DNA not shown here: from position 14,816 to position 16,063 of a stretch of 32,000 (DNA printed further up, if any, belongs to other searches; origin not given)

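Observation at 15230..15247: Terminal thioesterase carries Cys instead of Ser as nucleophile (GYCMGG)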

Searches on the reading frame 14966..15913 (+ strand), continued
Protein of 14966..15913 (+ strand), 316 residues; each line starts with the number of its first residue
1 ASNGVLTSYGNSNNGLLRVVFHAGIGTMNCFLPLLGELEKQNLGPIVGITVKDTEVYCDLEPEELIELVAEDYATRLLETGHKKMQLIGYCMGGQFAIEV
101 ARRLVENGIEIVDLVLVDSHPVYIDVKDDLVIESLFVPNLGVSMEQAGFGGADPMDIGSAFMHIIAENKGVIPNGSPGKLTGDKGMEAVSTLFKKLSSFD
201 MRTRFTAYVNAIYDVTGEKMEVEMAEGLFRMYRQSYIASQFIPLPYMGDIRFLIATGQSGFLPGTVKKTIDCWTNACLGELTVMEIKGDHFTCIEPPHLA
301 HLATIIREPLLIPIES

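Call 51: search_protein_families(library=ncbifam, proteins=[L011:4381-9858:+, L011:10055-11137:+, L011:10897-12627:+, L011:12521-14392:+, L011:14501-16717:+, L012:3906-5006:+, L012:5003-6055:+], max_evalue=0.00001)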
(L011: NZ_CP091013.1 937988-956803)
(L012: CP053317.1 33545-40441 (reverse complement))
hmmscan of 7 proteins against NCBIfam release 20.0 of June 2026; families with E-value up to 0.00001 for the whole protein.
L011:4381-9858:+ (1825 aa): 96 families (the best 25 are shown)
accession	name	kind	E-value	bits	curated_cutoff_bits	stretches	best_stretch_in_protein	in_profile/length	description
TIGR01733.1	AA-adenyl-dom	subfamily_domain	9.6e-116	386.9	317.4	1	545-943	1-408/409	amino acid adenylation domain-containing protein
NF004282.0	PRK05691.1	subfamily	3.4e-115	385.1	4090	2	105-965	710-1579/4334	non-ribosomal peptide synthase/polyketide synthase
NF007605.2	PRK10252.1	equivalog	1.3e-83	281.3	2400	2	232-943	171-885/1292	enterobactin non-ribosomal peptide synthetase EntF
NF041803.1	NRPS_SolG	exception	5.8e-83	279.1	2200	2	522-994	565-1045/1163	solanimycin non-ribosomal peptide synthetase SolG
NF038078.1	NRPS_MxcG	equivalog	9e-82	275.1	2300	2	514-969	452-917/1442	myxochelin non-ribosomal peptide synthetase MxcG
NF047350.1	aureusi_NRPS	equivalog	1.6e-75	254.2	2500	3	519-763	1435-1677/2373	aureusimine non-ribosomal peptide synthetase AusA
NF003417.0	PRK04813.1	subfamily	1.1e-64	218.9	476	1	527-945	12-430/505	D-alanine--poly(phosphoribitol) ligase subunit DltA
TIGR01734.1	D-ala-DACP-lig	equivalog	1.4e-62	211.9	559.85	1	527-945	9-429/504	D-alanine--poly(phosphoribitol) ligase subunit DltA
TIGR03098.1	ligase_PEP_1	hypoth_equivalog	4.5e-56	190.4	592.35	2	526-947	8-452/517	acyl-CoA ligase (AMP-forming), exosortase A system-associated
NF004837.0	PRK06187.1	subfamily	1.3e-52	178.7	476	2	651-947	164-456/531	long-chain-fatty-acid--CoA ligase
TIGR03443.1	alpha_am_amid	equivalog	3e-45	154.1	1030.1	3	891-959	678-747/1390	L-aminoadipate-semialdehyde dehydrogenase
NF005801.1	PRK07656.1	equivalog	1.1e-39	136.4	657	1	525-946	8-436/500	FadD3 family acyl-CoA ligase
NF004511.1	PRK05852.1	equivalog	6.3e-36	124.1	650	1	526-948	7-439/505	FadD7 family fatty acid--CoA ligase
NF004808.0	PRK06155.1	equivalog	1.6e-35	122.4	722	1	507-946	10-455/542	ATP-dependent acyl-CoA ligase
NF005676.0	PRK07470.1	equivalog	1.8e-35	122.5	774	1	524-945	26-461/544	acyl-CoA synthetase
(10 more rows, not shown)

L011:10055-11137:+ (360 aa): 0 families

L011:10897-12627:+ (576 aa): 181 families (the best 25 are shown)
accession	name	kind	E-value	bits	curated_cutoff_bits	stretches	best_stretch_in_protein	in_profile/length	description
TIGR02203.1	MsbA_lipidA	equivalog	8.1e-78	262.3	602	1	82-565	80-566/572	lipid A export permease/ATP-binding protein MsbA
TIGR02204.1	MsbA_rel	hypoth_equivalog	3.2e-75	253.9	780.4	1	79-565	84-572/576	ABC transporter, permease/ATP-binding protein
TIGR01846.1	type_I_sec_HlyB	subfamily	3.5e-69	233.8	725.55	1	74-567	200-691/694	type I secretion system permease/ATPase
TIGR03796.1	NHLM_micro_ABC1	equivalog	7.3e-67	226.1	853.3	1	76-564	213-708/710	NHLP family bacteriocin export ABC transporter peptidase/permease/ATPase subunit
TIGR02857.1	CydD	equivalog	8e-66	223.1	435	1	59-540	46-529/529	thiol reductant ABC exporter subunit CydD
NF052233.1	CphA_assoc_ABC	equivalog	1.3e-65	222.2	880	1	79-566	252-741/766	cyanophycin metabolism-associated ABC transporter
NF045513.1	HepA_fam_ABC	equivalog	4.4e-65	220.3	725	1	78-560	116-601/610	heterocyst formation ABC transporter subunit HepA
NF010178.0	PRK13657.1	equivalog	9.1e-62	209.3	733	1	97-569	96-571/588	glucan ABC transporter ATP-binding protein/ permease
TIGR03797.1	NHLM_micro_ABC2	equivalog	1.1e-58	199.3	709.4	1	62-566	185-683/686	NHLP bacteriocin export ABC transporter permease/ATPase subunit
TIGR02868.1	CydC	equivalog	1.8e-57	195.2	329.05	1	90-527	86-529/530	thiol reductant ABC exporter subunit CydC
NF008381.0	PRK11176.1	equivalog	9.9e-55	186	867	1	92-566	100-577/582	lipid A ABC transporter ATP-binding protein/permease MsbA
TIGR00958.1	3a01208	subfamily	7.5e-53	179.9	874.6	1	248-564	391-710/711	antigen peptide transporter 2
NF008055.0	PRK10789.1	equivalog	3.6e-52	177.6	845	1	252-566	253-569/590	SmdA family multidrug ABC transporter permease/ATP-binding protein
TIGR01192.1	chvA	subfamily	5.7e-52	177.1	585.4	1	256-570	254-572/585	glucan export ABC transporter ATP-binding protein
NF008379.0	PRK11174.1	equivalog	1.9e-51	175.5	684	1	88-568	94-584/588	heme ABC transporter permease/ATP-binding protein CydD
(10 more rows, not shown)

L011:12521-14392:+ (623 aa): 0 families

L011:14501-16717:+ (738 aa): 15 families
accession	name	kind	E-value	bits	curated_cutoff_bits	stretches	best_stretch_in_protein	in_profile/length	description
TIGR01783.1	TonB-siderophor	subfamily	1.3e-139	466.8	223.5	1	97-738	1-649/649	TonB-dependent siderophore receptor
NF049960.1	siderphRecptFauA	equivalog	1.6e-130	436.8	900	1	55-738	27-727/727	TonB-dependent alcaligin siderophore receptor FauA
NF007447.0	PRK10003.1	equivalog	2.8e-118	396.2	666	1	48-738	39-727/727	ferric-rhodotorulic acid/ferric-coprogen receptor FhuE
NF010651.0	PRK14050.1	equivalog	6.2e-50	170.1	884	1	86-735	67-727/730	TonB-dependent siderophore receptor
NF007465.0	PRK10044.1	equivalog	2.7e-47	161.4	803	1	84-731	65-719/726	ferrichrome porin FhuA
NF047944.1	FoxamRcptFoxA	equivalog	4.6e-44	150.8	1300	1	95-713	51-673/697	ferrioxamine B receptor FoxA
NF010650.0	PRK14049.1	equivalog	3.5e-37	128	904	1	50-710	28-704/729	ferrioxamine B receptor precursor protein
NF007349.0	PRK09840.1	equivalog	3e-35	121.4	686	2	535-735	562-757/760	catecholate siderophore receptor Fiu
TIGR01785.1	TonB-hemin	subfamily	1.3e-20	73.4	316.85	1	449-738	358-677/677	TonB-dependent heme/hemoglobin receptor family protein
TIGR01779.1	TonB-B12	equivalog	7.9e-20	70.9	599.7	2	502-712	392-594/614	TonB-dependent vitamin B12 receptor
TIGR01786.1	TonB-hemlactrns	subfamily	1.4e-13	50.1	323.75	1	454-738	390-719/719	TonB-dependent hemoglobin/transferrin/lactoferrin family receptor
NF041535.1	TonB_rec_PqqU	equivalog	1.5e-13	50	1200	1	495-727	420-659/676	TonB-dependent receptor PqqU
NF007926.1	PRK10641.1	equivalog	5.2e-11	41.8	836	0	77-221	23-175/617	TonB-dependent vitamin B12 receptor BtuB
NF010010.0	PRK13483.1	equivalog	1.1e-06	27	927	0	79-132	31-84/660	ligand-gated channel protein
NF010051.0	PRK13528.1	subfamily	4.2e-06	25.3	583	0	667-727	657-715/727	FepA family TonB-dependent siderophore receptor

L012:3906-5006:+ (366 aa): 1 family
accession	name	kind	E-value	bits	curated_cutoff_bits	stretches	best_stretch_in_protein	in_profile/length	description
NF006565.0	PRK09072.1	equivalog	6.2e-07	29.2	238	1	4-60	7-63/265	SDR family oxidoreductase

L012:5003-6055:+ (350 aa): 1 family
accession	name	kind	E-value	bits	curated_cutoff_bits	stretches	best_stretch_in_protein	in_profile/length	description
TIGR01761.1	thiaz-red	subfamily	2.3e-56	191.8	188.8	1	12-329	6-344/350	thiazolinyl imide reductase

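Call 52: find_homologous_proteins(query=L011:8911-9855:+, max_evalue=1e-10)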
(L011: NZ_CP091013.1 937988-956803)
Query L011:8911-9855:+ (315 aa): 17 proteins with E <= 1e-10 among 8000 candidates.
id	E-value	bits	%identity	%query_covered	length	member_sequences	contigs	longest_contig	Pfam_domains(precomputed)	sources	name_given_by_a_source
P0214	8.9e-202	687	99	100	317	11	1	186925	PF00975.27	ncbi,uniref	ncbi:thioesterase domain-containing protein, partial [Burkholderia cenocepacia]|uniref:thioesterase 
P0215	2.3e-192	656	94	100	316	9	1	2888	PF00975.27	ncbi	ncbi:thioesterase domain-containing protein, partial [Burkholderia sp. Tr-20355]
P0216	1.9e-91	325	86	56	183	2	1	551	PF00975.27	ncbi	ncbi:thioesterase domain-containing protein, partial [Burkholderia pseudomallei]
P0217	5.2e-82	294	56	91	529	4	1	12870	PF00550.32,PF00975.27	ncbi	ncbi:pyochelin non-ribosomal peptide synthetase PchF, partial [Pseudomonas aeruginosa]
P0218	1.4e-81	293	56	91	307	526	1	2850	PF00975.27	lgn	-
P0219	1.8e-81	292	56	90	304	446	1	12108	PF00975.27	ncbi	ncbi:thioesterase domain-containing protein, partial [Pseudomonas aeruginosa]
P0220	5.0e-81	291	56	90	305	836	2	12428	PF00975.27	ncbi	ncbi:thioesterase domain-containing protein, partial [Pseudomonas aeruginosa]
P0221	2.4e-80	289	56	91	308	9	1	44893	PF00975.27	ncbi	ncbi:thioesterase domain-containing protein, partial [Pseudomonas aeruginosa]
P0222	2.0e-73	266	51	89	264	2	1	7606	PF00975.27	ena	-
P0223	2.0e-71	259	49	91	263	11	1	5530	PF00975.27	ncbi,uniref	ncbi:thioesterase domain-containing protein, partial [Pseudomonas veronii]|uniref:thioesterase domai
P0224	1.3e-70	257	56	84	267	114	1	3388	PF00975.27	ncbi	-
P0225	2.7e-56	210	64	53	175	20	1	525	PF00975.27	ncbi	ncbi:thioesterase domain-containing protein, partial [Pseudomonas aeruginosa]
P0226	1.8e-50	190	54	67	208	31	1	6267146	PF00975.27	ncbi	ncbi:non-ribosomal peptide synthetase, partial [Pseudomonas aeruginosa]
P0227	2.0e-50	190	49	71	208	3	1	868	PF00975.27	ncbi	ncbi:hypothetical protein D9M71_550920 [compost metagenome]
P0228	1.9e-38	151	69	34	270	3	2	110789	PF03929.22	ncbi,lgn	-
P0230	3.8e-36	143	46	66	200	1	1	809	PF00975.27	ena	-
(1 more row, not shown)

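Call 54: get_annotated_region(hit=H2, flank=16000)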
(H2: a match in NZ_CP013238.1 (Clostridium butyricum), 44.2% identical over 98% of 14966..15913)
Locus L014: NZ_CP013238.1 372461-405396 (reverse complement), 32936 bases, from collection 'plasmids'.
description: Clostridium butyricum strain CDC_51208 plasmid pNPD4_2, complete sequence
organism: Clostridium butyricum (NCBI taxid 1492)
taxonomy: Bacteria; Bacillota; Clostridia; Eubacteriales; Clostridiaceae; Clostridium; Clostridium butyricum
host: -; source: Microbial isolate; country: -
typing (MOB-suite, as given by PLSDB): non-mobilizable
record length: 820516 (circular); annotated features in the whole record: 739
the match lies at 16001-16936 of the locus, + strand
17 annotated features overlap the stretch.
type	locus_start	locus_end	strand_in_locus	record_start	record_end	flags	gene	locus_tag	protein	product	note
CDS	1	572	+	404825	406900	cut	-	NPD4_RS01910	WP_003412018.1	PAS domain-containing sensor histidine kinase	GO:0007165 - signal transduction [Evidence IEA]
CDS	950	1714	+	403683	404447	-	-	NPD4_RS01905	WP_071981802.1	DUF134 domain-containing protein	-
CDS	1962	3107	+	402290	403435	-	-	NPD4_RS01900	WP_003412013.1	ROK family transcriptional regulator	GO:0006355 - regulation of DNA-templated transcription [Evidence IEA]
CDS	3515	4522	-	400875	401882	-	-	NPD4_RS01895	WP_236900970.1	helix-turn-helix transcriptional regulator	GO:0006355 - regulation of DNA-templated transcription [Evidence IEA]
CDS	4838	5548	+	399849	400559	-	-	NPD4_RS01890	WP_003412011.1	4'-phosphopantetheinyl transferase superfamily protein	-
CDS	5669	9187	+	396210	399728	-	-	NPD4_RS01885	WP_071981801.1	amino acid adenylation domain-containing protein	-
CDS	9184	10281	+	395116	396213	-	-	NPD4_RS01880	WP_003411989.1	saccharopine dehydrogenase NADP-binding domain-containing protein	-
CDS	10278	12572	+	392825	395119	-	-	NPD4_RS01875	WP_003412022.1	bifunctional Gfo/Idh/MocA family oxidoreductase/class I SAM-dependent methyltransferase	-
CDS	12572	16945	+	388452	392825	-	-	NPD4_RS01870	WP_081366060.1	non-ribosomal peptide synthetase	-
CDS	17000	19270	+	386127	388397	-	-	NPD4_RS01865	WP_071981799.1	AMP-binding protein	-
CDS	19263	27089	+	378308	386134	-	-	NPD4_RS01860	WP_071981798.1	hybrid non-ribosomal peptide synthetase/type I polyketide synthase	-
CDS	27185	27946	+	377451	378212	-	-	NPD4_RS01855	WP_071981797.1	thioesterase domain-containing protein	GO:0009058 - biosynthetic process [Evidence IEA]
CDS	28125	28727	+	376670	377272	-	-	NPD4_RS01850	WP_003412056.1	MptD family putative ECF transporter S component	-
CDS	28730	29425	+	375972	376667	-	-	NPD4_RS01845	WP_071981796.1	energy-coupling factor transporter transmembrane component T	GO:0055085 - transmembrane transport [Evidence IEA]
CDS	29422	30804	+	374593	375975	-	-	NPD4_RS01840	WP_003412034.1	ABC transporter ATP-binding protein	-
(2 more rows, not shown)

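Call 55: search_protein_families(library=pfam, proteins=[L013:5526-6188:+, L013:6185-8407:+, L013:8349-9110:+, L013:9110-10510:+, L013:10507-15918:+, L012:3906-5006:+, L012:5962-6792:+, L011:9855-10907:+], max_evalue=0.001)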
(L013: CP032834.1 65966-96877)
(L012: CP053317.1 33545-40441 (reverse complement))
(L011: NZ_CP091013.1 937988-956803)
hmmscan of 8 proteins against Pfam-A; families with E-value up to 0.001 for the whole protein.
L013:5526-6188:+ (220 aa): 0 families

L013:6185-8407:+ (740 aa): 8 families
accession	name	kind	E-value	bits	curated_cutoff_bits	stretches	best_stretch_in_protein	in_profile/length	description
PF01408.29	GFO_IDH_MocA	-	3e-16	60.6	24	1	6-123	1-119/120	Oxidoreductase family, NAD-binding Rossmann fold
PF21390.2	Irp3-like_C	-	1.5e-14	54.6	27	1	148-245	3-99/100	Thiazolinyl imine reductase Irp3-like, C-terminal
PF08242.18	Methyltransf_12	-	4.6e-12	47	30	1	557-661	1-97/98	Methyltransferase domain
PF13489.12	Methyltransf_23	-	4.3e-11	43.3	27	1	533-711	3-159/164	Methyltransferase domain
PF13847.12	Methyltransf_31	-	3.5e-07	30.5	27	1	554-710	5-145/145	Methyltransferase domain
PF08241.18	Methyltransf_11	-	2.9e-05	25.1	21.2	0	557-664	1-95/95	Methyltransferase domain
PF13649.12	Methyltransf_25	-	5.9e-05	24.1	27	1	556-660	1-97/97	Methyltransferase domain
PF10294.15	Methyltransf_16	-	0.00055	20.2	21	0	510-669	6-160/174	Lysine methyltransferase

L013:8349-9110:+ (253 aa): 1 family
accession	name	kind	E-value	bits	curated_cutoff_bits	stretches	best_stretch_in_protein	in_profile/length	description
PF13468.12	Glyoxalase_3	-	5.7e-13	49.7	25.1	1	23-206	3-173/176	Glyoxalase-like domain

L013:9110-10510:+ (466 aa): 2 families
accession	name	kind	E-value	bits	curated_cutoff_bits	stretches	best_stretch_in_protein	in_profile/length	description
PF01565.28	FAD_binding_4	-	1.5e-29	102.9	26.4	1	39-173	1-138/139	FAD binding domain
PF08031.17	BBE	-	1.1e-07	32.2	20.6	1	408-451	2-45/45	Berberine and berberine like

L013:10507-15918:+ (1803 aa): 11 families
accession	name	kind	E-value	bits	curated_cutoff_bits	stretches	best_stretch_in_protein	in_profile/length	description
PF00501.34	AMP-binding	-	3e-78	263.7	29.9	1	531-876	1-384/384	AMP-binding enzyme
PF00668.25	Condensation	-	7.7e-28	97.8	30.6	1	111-491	39-435/456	Condensation domain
PF08242.18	Methyltransf_12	-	5.4e-16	59.6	30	1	1148-1248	1-98/98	Methyltransferase domain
PF00975.26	Thioesterase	-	1.5e-15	58.4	26.4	1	1517-1625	5-111/226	Thioesterase domain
PF18563.6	TubC_N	-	2.5e-11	44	26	1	9-56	3-50/52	TubC N-terminal docking domain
PF13489.12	Methyltransf_23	-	3.9e-11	43.4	27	1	1122-1270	2-136/164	Methyltransferase domain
PF00550.31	PP-binding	-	9.7e-08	32.6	20.8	1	1396-1469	2-67/67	Phosphopantetheine attachment site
PF13649.12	Methyltransf_25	-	1.8e-07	32.2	27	1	1147-1246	1-97/97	Methyltransferase domain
PF13847.12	Methyltransf_31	-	2.3e-07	31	27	1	1145-1267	5-128/145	Methyltransferase domain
PF13193.12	AMP-binding_C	-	5.5e-07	30.9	24.5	0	1330-1363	43-76/76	AMP-binding enzyme C-terminal domain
PF08241.18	Methyltransf_11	-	2.5e-06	28.5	21.2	1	1148-1250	1-95/95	Methyltransferase domain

L012:3906-5006:+ (366 aa): 1 family
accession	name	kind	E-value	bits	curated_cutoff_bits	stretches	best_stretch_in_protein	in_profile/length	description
PF00106.31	adh_short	-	0.00015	21.8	26.6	1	4-58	2-58/195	short chain dehydrogenase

L012:5962-6792:+ (276 aa): 2 families
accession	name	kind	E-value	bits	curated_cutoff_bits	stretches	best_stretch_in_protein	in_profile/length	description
PF00975.26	Thioesterase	-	2.9e-37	129.5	26.4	1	52-263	3-213/226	Thioesterase domain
PF12697.13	Abhydrolase_6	-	8.4e-09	36.8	26.3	1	53-263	1-212/217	Alpha/beta hydrolase family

L011:9855-10907:+ (350 aa): 2 families
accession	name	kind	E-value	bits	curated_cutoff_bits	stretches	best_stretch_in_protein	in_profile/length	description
PF01408.29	GFO_IDH_MocA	-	6.3e-16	59.6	24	1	8-121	3-118/120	Oxidoreductase family, NAD-binding Rossmann fold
PF21390.2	Irp3-like_C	-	1.2e-05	26.1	27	1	147-243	3-100/100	Thiazolinyl imine reductase Irp3-like, C-terminal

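Call 58: find_encoding_contigs(protein=P0011, flank=10000, max_places=1)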
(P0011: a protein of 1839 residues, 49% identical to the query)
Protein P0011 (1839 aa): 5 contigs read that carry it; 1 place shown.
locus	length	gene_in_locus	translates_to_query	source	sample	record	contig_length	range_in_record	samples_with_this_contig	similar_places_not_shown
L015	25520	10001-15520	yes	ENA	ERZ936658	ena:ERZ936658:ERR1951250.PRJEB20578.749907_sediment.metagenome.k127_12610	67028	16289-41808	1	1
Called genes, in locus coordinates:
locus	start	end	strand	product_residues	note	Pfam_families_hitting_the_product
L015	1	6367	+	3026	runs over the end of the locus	PF00668:Condensation, PF00501:AMP-binding, PF13489:Methyltransf_23, PF08242:Methyltransf_12, PF00550:PP-binding, PF00668:Condensation, PF00501:AMP-binding, PF08242:Methyltransf_12, +7 more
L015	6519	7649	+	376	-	PF03435:Sacchrp_dh_NADP, PF13460:NAD_binding_10 (weak)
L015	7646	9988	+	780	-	PF01408:GFO_IDH_MocA, PF21390:Irp3-like_C, PF13489:Methyltransf_23, PF08241:Methyltransf_11 (weak), PF08242:Methyltransf_12, PF13649:Methyltransf_25 (weak), PF13847:Methyltransf_31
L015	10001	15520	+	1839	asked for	PF18563:TubC_N, PF00668:Condensation, PF00501:AMP-binding, PF08241:Methyltransf_11, PF08242:Methyltransf_12, PF13489:Methyltransf_23, PF13649:Methyltransf_25, PF13847:Methyltransf_31, +3 more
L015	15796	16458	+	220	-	PF24719:Imm33-like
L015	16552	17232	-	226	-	PF04493:Endonuclease_5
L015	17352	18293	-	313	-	PF00892:EamA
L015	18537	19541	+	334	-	PF00356:LacI, PF00532:Peripla_BP_1, PF13407:Peripla_BP_4, PF13377:Peripla_BP_3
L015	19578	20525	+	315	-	PF01156:IU_nuc_hydro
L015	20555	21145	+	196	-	PF12822:ECF_trnsprt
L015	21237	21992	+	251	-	PF02361:CbiQ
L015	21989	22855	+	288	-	PF00005:ABC_tran, PF02463:SMC_N (faint), PF13304:AAA_21 (weak)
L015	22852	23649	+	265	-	PF00005:ABC_tran, PF13304:AAA_21 (faint)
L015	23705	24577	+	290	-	PF00294:PfkB, PF08543:Phos_pyr_kin, PF25270:Khk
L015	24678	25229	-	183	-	PF03551:PadR, PF10400:Vir_act_alpha_C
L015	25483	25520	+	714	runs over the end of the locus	PF13191:AAA_16 (weak), PF00004:AAA, PF17871:AAA_lid_9, PF00158:Sigma54_activat, PF00004:AAA, PF07724:AAA_2, PF07728:AAA_5, PF10431:ClpB_D2-small, +14 more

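Call 59: find_encoding_contigs(protein=P0012, flank=10000, max_places=1)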
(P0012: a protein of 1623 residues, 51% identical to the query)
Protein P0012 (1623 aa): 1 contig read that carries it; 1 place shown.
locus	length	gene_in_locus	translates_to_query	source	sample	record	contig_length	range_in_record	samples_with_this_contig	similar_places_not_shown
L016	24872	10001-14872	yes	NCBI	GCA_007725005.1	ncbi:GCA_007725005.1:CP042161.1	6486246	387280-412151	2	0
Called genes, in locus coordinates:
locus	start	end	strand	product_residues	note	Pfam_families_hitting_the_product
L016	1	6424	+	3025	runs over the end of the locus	PF00550:PP-binding, PF00668:Condensation, PF00501:AMP-binding, PF13489:Methyltransf_23, PF08242:Methyltransf_12, PF00550:PP-binding, PF00668:Condensation, PF00501:AMP-binding, +10 more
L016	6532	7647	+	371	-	PF01370:Epimerase (faint), PF03435:Sacchrp_dh_NADP, PF13460:NAD_binding_10 (weak)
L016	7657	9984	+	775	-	PF01408:GFO_IDH_MocA, PF21390:Irp3-like_C, PF01209:Ubie_methyltran (weak), PF13489:Methyltransf_23, PF08241:Methyltransf_11, PF08242:Methyltransf_12, PF13649:Methyltransf_25, PF13847:Methyltransf_31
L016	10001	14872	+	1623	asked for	PF13193:AMP-binding_C (faint), PF18563:TubC_N, PF00668:Condensation, PF00501:AMP-binding, PF00550:PP-binding, PF00975:Thioesterase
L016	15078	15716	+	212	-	PF24719:Imm33-like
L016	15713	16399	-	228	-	PF04493:Endonuclease_5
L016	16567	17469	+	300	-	PF00294:PfkB, PF08543:Phos_pyr_kin, PF25270:Khk (weak)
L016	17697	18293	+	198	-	PF00440:TetR_N, PF16925:TetR_C_13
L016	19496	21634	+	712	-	PF05621:TniB (weak), PF00004:AAA, PF17871:AAA_lid_9, PF00158:Sigma54_activat, PF00004:AAA, PF07724:AAA_2, PF07728:AAA_5, PF10431:ClpB_D2-small, +10 more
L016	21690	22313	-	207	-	PF09335:VTT_dom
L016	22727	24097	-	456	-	PF00392:GntR, PF13730:HTH_36 (weak), PF00155:Aminotran_1_2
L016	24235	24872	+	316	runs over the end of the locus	PF00892:EamA, PF03151:TPT, PF00892:EamA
